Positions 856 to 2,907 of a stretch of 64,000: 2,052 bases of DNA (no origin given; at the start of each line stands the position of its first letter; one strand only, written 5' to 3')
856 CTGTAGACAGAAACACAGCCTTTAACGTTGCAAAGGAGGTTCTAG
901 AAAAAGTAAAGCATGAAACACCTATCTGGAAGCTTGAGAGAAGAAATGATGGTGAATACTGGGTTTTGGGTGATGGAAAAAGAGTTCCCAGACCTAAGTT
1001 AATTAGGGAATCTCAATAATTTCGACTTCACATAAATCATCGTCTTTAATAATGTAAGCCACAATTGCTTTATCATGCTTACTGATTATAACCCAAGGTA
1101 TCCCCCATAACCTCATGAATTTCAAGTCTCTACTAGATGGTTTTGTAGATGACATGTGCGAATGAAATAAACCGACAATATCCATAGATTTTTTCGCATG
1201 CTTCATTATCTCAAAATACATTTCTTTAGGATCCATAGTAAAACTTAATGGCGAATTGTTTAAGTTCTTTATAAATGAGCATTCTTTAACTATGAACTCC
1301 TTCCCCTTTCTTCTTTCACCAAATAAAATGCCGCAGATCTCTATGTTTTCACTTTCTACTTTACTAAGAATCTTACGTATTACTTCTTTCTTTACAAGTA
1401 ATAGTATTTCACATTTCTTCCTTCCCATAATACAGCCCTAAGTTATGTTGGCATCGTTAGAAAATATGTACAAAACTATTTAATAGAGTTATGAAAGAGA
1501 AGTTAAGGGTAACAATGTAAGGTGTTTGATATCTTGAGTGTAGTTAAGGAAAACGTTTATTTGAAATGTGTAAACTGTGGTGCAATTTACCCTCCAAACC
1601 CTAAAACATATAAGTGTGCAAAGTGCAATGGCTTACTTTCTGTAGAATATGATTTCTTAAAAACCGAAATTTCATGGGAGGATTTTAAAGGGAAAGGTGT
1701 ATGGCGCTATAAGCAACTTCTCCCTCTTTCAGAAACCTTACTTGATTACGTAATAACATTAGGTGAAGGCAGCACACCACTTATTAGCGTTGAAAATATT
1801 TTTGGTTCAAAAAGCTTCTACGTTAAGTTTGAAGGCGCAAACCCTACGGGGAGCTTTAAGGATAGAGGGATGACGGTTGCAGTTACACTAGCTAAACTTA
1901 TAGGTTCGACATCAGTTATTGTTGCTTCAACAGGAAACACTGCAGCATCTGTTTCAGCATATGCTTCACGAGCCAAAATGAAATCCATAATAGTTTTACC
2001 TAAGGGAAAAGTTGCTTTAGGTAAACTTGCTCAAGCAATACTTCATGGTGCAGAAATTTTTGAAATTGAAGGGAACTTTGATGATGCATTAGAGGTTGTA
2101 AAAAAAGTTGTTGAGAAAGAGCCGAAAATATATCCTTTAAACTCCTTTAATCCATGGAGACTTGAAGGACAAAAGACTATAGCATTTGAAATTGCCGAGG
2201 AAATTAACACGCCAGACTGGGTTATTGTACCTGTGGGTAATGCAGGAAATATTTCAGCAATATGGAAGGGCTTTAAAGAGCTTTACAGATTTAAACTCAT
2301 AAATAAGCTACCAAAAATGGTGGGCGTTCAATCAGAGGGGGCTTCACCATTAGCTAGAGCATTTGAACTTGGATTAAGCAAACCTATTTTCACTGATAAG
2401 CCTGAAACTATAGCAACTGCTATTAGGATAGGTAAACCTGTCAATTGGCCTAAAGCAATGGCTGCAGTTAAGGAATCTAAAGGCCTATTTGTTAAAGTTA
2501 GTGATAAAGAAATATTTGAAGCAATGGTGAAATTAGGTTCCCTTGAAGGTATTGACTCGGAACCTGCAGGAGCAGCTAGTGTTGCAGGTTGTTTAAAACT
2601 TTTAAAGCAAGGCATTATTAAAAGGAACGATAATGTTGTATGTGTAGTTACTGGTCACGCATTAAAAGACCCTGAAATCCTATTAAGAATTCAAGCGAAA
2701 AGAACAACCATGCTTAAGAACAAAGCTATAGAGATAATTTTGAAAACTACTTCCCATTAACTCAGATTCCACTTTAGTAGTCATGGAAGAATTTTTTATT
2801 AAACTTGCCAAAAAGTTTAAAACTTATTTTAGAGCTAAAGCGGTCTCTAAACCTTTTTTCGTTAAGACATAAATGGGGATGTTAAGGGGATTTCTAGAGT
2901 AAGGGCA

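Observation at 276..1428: MoaD-MoaE linear fusion lacking a canonical start codon, overlapping a JAMM/MPN+ protease: candidate Ubl-processing module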

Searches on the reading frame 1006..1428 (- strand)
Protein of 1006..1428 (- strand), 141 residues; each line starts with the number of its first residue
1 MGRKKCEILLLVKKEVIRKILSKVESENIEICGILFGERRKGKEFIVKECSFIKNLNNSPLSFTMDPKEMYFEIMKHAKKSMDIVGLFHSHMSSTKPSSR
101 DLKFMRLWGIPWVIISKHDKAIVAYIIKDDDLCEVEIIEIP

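Call 6: search_protein_families(library=pfam, proteins=[window:1006-1428:-], max_evalue=0.01)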
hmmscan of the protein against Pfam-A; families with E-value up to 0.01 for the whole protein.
window:1006-1428:- (141 aa): 2 families
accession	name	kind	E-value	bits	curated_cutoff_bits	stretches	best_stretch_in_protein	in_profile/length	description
PF14464.11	Prok-JAB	-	1.3e-11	44.9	25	1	15-118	3-103/114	Prokaryotic homologs of the JAB domain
PF01398.27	JAB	-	3.5e-07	30.5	22.5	1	12-105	8-108/117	JAB1/Mov34/MPN/PAD-1 ubiquitin protease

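Call 7: search_protein_families(library=ncbifam, proteins=[window:1006-1428:-], max_evalue=0.01)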
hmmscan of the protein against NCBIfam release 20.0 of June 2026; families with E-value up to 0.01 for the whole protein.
window:1006-1428:- (141 aa): 1 family
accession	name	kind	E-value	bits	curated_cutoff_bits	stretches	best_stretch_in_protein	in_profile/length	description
NF041370.1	desamp_Halo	equivalog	3.3e-13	49.7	130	1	12-137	3-131/133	desampylase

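Call 19: search_solved_structures(query=window:1006-1428:-, max_evalue=0.01, show_alignments=3)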
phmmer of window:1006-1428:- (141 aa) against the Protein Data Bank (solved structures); distinct sequences matched with E-value up to 0.01: 4.
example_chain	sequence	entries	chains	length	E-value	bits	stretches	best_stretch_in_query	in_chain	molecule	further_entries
5lda_A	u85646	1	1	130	1.7e-21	80.2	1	10-138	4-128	JAMM1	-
5ld9_A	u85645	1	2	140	2e-21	80.1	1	10-138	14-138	JAMM1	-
2kks_A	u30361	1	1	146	8.7e-11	45.6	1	11-138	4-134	Uncharacterized protein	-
2kcq_A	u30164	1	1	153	0.0066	20.1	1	79-122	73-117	Mov34/MPN/PAD-1 family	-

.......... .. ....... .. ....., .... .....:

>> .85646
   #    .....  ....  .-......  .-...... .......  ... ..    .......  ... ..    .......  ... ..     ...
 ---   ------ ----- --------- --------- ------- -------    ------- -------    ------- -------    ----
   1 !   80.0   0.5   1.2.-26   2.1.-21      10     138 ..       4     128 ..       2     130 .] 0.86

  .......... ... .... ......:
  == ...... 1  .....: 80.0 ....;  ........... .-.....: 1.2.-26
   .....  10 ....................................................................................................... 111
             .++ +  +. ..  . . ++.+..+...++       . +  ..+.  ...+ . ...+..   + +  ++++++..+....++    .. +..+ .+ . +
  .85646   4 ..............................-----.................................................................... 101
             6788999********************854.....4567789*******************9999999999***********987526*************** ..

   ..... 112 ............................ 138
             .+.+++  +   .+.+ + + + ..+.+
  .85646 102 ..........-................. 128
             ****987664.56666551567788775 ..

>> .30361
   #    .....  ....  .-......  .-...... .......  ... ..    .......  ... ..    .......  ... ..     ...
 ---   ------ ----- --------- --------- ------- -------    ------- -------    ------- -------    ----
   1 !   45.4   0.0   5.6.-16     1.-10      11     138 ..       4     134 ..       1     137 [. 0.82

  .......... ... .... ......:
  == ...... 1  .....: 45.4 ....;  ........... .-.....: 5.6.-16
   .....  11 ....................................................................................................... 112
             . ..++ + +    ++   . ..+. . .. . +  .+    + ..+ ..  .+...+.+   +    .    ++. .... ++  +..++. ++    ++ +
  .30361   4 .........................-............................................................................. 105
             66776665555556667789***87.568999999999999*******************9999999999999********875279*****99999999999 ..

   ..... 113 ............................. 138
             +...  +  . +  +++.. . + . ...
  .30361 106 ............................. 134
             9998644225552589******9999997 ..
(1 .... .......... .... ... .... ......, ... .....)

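Call 40: find_homologous_proteins(query=window:1006-1428:-, max_evalue=0.00001)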
Query window:1006-1428:- (141 aa): 3 proteins with E <= 0.00001 among 13 candidates.
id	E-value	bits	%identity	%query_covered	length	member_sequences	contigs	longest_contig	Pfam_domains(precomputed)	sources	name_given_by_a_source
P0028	2.6e-81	289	94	100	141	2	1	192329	PF01398.27,PF14464.12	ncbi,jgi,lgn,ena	-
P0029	1.8e-38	150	53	94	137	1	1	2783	PF01398.27,PF14464.12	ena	-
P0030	1.1e-37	147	50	97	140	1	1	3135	PF01398.27,PF14464.12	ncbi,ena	-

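Call 42: find_homologous_proteins(query=A2, max_evalue=0.001)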
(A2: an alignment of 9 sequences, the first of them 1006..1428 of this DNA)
Query A2 (9 sequences) (141 aa, profile of the alignment): 610 proteins with E <= 0.001 among 2594 candidates; the best 120 are listed.
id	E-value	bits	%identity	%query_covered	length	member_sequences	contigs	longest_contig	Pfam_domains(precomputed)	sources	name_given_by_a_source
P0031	2.4e-64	233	53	98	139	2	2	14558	PF01398.27,PF14464.12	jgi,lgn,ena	-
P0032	1.9e-63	230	51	97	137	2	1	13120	PF01398.27,PF14464.12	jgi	-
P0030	6.0e-63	229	50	97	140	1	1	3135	PF01398.27,PF14464.12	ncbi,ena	-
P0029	6.4e-63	229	53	94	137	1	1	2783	PF01398.27,PF14464.12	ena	-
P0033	3.6e-61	223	47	96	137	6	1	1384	PF01398.27,PF14464.12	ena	-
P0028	7.8e-57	209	94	100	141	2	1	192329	PF01398.27,PF14464.12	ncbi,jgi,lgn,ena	-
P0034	3.6e-55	204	40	92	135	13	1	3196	PF01398.27,PF14464.12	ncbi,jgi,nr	ncbi:MAG TPA: M67 family peptidase [Acidilobales archaeon]|nr:M67 family peptidase [Acidilobales arc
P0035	2.9e-54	201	39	91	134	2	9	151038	PF01398.27,PF14464.12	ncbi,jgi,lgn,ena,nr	ncbi:MAG: metalloprotease [Desulfurococcales archaeon ex4484_217_1]|nr:MAG: metalloprotease [Desulfu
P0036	3.0e-54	201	40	91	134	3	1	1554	PF01398.27,PF14464.12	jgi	-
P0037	9.4e-50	186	41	89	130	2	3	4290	PF01398.27,PF14464.12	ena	-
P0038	8.7e-49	183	40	87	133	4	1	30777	PF01398.27,PF14464.12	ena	-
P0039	1.2e-48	182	40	87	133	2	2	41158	PF01398.27,PF14464.12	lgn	-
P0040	5.9e-48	180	38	87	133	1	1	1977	PF01398.27,PF14464.12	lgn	-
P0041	1.6e-30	124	33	85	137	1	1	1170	PF14464.12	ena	-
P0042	3.8e-28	116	33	91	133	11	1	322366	PF14464.12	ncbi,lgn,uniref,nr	ncbi:M67 family metallopeptidase [Thermococcus alcaliphilus]|uniref:M67 family metallopeptidase n=1 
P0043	4.6e-25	106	32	84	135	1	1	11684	PF01398.27,PF14464.12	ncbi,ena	-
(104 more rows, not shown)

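Call 43: find_encoding_contigs(protein=P0038, flank=4000, max_places=2)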
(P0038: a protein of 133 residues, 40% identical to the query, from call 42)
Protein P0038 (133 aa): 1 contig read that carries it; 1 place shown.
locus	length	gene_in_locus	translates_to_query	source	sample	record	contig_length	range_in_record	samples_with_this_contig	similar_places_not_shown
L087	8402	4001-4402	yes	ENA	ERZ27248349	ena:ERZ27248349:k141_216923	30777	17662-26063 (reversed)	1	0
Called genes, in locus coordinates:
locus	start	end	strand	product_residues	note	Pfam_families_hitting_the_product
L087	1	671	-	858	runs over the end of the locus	PF13353:Fer4_12 (faint), PF14890:Intein_splicing, PF14528:LAGLIDADG_3 (weak), PF04055:Radical_SAM (weak)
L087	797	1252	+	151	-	PF04307:YdjM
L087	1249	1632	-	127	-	PF25937:DUF7980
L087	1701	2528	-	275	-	PF13176:TPR_7 (faint), PF13181:TPR_8 (faint), PF13428:TPR_14 (faint), PF13431:TPR_17 (faint), PF00515:TPR_1 (faint), PF13424:TPR_12 (weak), PF25068:ARM_TT21_4th (weak), PF14559:TPR_19 (weak), +2 more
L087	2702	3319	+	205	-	-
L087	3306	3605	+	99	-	-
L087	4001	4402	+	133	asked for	PF01398:JAB (weak), PF14464:Prok-JAB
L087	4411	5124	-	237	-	PF02597:ThiS, PF02391:MoaE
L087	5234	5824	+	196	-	-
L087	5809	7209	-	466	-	PF03951:Gln-synt_N, PF00120:Gln-synt_C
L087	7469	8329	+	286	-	PF04055:Radical_SAM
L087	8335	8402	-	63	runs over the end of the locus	-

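Call 44: find_encoding_contigs(protein=P0042, flank=4000, max_places=2)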
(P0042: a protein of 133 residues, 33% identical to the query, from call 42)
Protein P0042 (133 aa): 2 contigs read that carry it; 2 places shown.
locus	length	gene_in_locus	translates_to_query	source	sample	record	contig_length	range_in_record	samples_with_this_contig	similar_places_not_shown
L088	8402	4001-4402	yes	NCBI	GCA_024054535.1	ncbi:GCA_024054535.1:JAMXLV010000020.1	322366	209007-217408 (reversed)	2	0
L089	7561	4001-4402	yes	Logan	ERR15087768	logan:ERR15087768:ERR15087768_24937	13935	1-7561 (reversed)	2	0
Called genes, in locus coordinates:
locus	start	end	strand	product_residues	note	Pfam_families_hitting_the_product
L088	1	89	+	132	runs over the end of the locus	PF02566:OsmC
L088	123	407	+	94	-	PF08967:ENCP4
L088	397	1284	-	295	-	PF01874:CitG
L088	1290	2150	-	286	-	-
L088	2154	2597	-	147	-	PF04024:PspC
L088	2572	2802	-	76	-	PF04024:PspC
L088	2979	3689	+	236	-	PF00300:His_Phos_1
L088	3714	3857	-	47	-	-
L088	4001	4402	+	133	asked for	PF14464:Prok-JAB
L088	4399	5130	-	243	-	PF03205:MobB, PF04060:FeS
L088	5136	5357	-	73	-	-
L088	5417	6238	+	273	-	-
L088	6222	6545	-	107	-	-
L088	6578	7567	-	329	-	PF00586:AIRS, PF02769:AIRS_C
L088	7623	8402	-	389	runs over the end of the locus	PF00155:Aminotran_1_2, PF01041:DegT_DnrJ_EryC1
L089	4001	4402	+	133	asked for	PF14464:Prok-JAB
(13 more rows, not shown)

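Call 45: find_encoding_contigs(protein=P0043, flank=4000, max_places=2)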
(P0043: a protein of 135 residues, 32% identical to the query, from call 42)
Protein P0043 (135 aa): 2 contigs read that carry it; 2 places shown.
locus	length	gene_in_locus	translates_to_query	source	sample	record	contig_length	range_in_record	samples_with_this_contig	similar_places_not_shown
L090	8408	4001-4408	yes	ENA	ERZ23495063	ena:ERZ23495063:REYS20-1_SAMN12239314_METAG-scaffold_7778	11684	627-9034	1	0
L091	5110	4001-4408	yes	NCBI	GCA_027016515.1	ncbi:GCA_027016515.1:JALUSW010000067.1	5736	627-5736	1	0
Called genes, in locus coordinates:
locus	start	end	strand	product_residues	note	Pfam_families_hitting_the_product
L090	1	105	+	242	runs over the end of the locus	?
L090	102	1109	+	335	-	PF01717:Meth_synt_2, PF08267:Meth_synt_1 (weak)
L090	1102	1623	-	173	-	PF01923:Cob_adeno_trans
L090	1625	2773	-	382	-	PF00890:FAD_binding_2 (weak), PF01134:GIDA (weak), PF01266:DAO (weak), PF07992:Pyr_redox_2, PF12831:FAD_oxidored, PF13450:NAD_binding_8 (weak), PF01494:FAD_binding_3 (weak), PF22578:GGR_cat, +2 more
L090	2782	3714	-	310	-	PF22082:TtuA_LIM_N, PF01171:ATP_bind_3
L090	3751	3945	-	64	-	PF01294:Ribosomal_L13e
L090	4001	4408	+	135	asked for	PF01398:JAB (weak), PF14464:Prok-JAB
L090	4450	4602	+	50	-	-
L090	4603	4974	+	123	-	PF00011:HSP20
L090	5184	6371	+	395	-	PF01948:PyrI, PF00156:Pribosyltran (faint)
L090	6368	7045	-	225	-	PF00215:OMPdecase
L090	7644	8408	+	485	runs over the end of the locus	PF01946:Thi4 (faint), PF00890:FAD_binding_2, PF01134:GIDA (faint), PF01266:DAO (weak), PF03486:HI0933_like (weak), PF07992:Pyr_redox_2 (weak), PF12831:FAD_oxidored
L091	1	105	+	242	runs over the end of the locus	?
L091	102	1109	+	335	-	PF01717:Meth_synt_2, PF08267:Meth_synt_1 (weak)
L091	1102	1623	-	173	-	PF01923:Cob_adeno_trans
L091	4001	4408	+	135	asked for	PF01398:JAB (weak), PF14464:Prok-JAB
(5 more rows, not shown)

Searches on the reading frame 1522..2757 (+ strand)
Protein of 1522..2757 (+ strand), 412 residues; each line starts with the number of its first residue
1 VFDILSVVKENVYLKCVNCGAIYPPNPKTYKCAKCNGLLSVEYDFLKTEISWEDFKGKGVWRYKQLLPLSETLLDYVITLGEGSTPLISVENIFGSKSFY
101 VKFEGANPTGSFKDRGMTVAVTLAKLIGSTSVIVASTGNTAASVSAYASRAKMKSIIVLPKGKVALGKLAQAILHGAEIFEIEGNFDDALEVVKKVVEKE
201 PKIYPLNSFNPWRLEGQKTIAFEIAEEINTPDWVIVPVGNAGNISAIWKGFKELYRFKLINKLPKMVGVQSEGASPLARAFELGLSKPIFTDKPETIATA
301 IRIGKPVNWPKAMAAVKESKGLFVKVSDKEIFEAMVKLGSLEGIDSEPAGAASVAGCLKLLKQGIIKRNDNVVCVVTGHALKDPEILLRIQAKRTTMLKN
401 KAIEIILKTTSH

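Call 6: search_protein_families(library=pfam, proteins=[window:1522-2757:+], max_evalue=0.01)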
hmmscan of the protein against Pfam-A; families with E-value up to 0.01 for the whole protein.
window:1522-2757:+ (412 aa): 1 family
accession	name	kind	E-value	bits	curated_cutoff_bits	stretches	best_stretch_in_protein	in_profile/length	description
PF00291.31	PALP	-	1.3e-78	264.7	35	1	78-378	1-295/295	Pyridoxal-phosphate dependent enzyme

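Call 7: search_protein_families(library=ncbifam, proteins=[window:1522-2757:+], max_evalue=0.01)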
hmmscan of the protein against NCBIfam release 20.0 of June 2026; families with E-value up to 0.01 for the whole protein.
window:1522-2757:+ (412 aa): 42 families (the best 25 are shown)
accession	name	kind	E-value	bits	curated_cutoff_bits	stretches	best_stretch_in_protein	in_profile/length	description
TIGR00260.1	thrC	equivalog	1.5e-88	297.2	167.1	1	60-385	1-340/340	threonine synthase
NF004170.0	PRK05638.1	equivalog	9.5e-82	274.9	421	1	14-383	2-358/442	threonine synthase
NF006050.0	PRK08197.1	equivalog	2.7e-80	270.1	303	1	13-389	8-390/406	threonine synthase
NF006205.0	PRK08329.1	equivalog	2.1e-51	175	358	1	14-382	2-345/347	threonine synthase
NF004996.0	PRK06381.1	equivalog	6.3e-50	170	266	1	86-379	17-317/319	threonine synthase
NF005035.0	PRK06450.1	equivalog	1.3e-43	149.1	301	1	14-382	4-336/338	threonine synthase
TIGR01127.1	ilvA_1Cterm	equivalog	1.2e-35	123.2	378.75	1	92-393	11-297/380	threonine ammonia-lyase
NF006389.0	PRK08638.1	equivalog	1.4e-27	96.6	453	1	98-379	43-313/333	bifunctional threonine ammonia-lyase/L-serine ammonia-lyase TdcB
NF006390.0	PRK08639.1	equivalog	3.7e-26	92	421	1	98-379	41-313/418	threonine ammonia-lyase IlvA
NF004771.0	PRK06110.1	equivalog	2.9e-24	85.8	317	1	99-363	38-292/323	threonine dehydratase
NF006094.0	PRK08246.1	subfamily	4.4e-24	85.4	331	1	85-379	24-301/310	serine/threonine dehydratase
NF005600.0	PRK07334.1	equivalog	6.5e-24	84.3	496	1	93-387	40-317/408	threonine ammonia-lyase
TIGR03844.1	cysteate_syn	equivalog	8.8e-24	84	324.9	1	14-380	3-379/398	cysteate synthase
NF005680.0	PRK07476.1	equivalog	5.8e-23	81.4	413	1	98-382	39-312/326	hydroxyectoine utilization dehydratase EutB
TIGR02079.1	THD1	equivalog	1.6e-22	79.9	440.55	1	98-379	32-305/410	threonine ammonia-lyase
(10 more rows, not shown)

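Call 36: search_solved_structures(query=window:1522-2757:+, max_evalue=1e-10, show_alignments=1)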
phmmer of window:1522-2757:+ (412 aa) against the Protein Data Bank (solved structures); distinct sequences matched with E-value up to 1e-10: 11.
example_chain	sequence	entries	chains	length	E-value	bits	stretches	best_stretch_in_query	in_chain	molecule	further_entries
2zsj_A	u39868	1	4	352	6.6e-96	325.2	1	60-393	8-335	Threonine synthase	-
2d1f_A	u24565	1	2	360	6.4e-95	322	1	62-389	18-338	Threonine synthase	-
6cgq_A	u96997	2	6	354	3.3e-94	319.7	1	60-397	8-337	Threonine synthase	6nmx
1uim_A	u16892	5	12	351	1.2e-89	304.6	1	60-390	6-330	Threonine Synthase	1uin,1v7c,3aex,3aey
1e5x_A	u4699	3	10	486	3.4e-56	194.5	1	56-384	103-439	THREONINE SYNTHASE | THREONINE SYNTHASE 1, CHLOROPLASTIC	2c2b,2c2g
2gn0_A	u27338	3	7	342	2.5e-22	83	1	98-378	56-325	Threonine dehydratase catabolic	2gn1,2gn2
5cvc_A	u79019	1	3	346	2.1e-14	56.9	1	89-359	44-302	Serine racemase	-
6lut_A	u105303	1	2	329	2.4e-12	50.1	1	89-360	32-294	Probable serine racemase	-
8y1j_A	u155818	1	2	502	2.7e-11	46.7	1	99-364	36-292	L-threonine dehydratase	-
8zkv_A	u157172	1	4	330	5.9e-11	45.5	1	85-374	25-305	L-threonine dehydratase biosynthetic IlvA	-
43cq_A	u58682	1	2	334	6.7e-11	45.4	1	85-372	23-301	L-threonine dehydratase biosynthetic IlvA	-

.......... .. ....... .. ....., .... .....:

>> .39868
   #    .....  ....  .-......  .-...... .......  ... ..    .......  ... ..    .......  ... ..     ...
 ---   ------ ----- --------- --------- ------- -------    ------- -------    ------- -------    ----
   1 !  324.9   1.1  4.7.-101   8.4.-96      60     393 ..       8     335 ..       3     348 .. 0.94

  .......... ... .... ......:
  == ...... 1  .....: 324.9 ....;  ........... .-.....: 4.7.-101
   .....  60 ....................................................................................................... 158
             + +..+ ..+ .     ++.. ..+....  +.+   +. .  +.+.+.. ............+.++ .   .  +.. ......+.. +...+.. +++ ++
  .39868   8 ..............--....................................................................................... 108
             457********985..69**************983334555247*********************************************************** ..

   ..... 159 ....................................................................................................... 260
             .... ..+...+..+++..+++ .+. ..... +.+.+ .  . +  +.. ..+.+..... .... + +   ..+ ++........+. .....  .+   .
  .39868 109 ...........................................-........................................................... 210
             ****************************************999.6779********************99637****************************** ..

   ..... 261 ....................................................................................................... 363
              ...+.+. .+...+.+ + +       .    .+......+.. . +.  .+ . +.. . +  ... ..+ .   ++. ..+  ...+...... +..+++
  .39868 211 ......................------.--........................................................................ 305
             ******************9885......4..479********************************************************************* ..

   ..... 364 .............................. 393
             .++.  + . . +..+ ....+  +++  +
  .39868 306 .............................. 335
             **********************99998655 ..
